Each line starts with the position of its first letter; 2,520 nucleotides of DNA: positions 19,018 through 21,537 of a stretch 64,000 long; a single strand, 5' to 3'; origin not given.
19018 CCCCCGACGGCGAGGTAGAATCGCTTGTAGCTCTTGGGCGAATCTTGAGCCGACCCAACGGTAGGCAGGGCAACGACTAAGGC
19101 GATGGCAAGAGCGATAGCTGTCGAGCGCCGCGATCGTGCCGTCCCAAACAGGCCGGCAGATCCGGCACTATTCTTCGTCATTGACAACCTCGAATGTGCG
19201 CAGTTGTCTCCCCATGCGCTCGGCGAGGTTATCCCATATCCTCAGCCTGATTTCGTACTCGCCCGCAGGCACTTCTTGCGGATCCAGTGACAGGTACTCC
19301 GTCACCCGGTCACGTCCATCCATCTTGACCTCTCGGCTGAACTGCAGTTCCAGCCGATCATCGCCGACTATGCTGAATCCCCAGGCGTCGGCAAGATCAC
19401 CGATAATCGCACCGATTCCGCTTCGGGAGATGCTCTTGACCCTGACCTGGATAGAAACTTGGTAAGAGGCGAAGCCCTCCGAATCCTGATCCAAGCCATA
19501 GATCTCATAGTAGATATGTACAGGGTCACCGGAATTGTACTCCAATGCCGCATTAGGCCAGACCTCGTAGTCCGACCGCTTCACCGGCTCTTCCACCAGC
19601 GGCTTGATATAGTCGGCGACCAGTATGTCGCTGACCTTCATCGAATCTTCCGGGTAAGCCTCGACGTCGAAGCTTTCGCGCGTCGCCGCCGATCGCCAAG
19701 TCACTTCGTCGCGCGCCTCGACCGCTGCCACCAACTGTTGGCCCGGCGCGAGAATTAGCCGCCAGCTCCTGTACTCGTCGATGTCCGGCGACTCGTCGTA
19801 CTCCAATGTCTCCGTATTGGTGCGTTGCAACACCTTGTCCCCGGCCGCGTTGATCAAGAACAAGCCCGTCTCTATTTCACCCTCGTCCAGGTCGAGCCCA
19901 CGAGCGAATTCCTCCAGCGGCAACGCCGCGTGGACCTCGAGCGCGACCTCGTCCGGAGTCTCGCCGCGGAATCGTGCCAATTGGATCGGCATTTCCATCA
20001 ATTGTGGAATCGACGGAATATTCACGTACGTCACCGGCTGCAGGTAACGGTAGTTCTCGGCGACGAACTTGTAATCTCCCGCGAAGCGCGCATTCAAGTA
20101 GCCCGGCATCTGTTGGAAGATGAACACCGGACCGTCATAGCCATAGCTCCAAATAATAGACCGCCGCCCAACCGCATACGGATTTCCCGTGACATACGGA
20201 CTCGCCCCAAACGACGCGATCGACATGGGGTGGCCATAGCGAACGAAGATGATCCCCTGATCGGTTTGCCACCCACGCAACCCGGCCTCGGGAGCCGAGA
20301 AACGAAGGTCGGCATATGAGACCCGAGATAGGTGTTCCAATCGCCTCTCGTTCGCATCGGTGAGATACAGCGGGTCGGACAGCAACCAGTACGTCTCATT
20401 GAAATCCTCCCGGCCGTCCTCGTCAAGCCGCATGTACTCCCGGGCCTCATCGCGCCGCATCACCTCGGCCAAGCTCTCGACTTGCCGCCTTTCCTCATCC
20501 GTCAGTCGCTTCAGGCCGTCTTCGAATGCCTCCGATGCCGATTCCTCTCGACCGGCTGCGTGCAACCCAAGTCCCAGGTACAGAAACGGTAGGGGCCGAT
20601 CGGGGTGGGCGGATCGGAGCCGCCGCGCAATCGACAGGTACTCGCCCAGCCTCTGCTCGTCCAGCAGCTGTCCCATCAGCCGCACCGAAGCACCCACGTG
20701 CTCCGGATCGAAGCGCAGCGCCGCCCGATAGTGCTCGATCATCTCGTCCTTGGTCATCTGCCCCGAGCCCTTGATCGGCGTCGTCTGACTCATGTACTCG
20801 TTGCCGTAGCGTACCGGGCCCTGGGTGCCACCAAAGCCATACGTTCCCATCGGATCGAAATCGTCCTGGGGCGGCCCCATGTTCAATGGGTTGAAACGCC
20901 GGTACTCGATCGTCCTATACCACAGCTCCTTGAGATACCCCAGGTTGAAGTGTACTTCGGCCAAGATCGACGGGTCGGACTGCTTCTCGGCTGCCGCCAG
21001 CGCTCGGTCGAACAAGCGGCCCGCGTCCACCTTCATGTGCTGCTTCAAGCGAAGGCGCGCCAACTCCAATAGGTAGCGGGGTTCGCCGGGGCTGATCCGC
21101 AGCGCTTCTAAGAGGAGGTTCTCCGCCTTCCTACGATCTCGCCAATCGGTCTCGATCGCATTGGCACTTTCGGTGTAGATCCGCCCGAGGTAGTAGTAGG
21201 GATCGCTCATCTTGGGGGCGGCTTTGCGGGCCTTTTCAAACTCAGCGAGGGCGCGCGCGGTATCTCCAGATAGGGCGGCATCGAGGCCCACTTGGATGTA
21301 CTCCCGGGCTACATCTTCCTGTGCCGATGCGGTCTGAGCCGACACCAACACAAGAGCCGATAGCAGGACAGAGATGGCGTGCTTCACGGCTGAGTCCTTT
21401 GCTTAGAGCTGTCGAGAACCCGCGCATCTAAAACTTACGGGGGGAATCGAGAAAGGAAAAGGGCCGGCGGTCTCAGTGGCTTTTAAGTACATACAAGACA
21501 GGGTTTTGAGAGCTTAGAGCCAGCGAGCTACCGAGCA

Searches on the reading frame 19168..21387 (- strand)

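Call 74: search_protein_families(library=pfam, proteins=[window:19168-21387:-], max_evalue=0.00001)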
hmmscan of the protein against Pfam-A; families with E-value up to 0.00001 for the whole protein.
window:19168-21387:- (739 aa): 1 family
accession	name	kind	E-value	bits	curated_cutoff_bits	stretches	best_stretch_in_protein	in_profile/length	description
PF14559.12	TPR_19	-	2.7e-07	31.3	25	0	39-75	3-39/68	Tetratricopeptide repeat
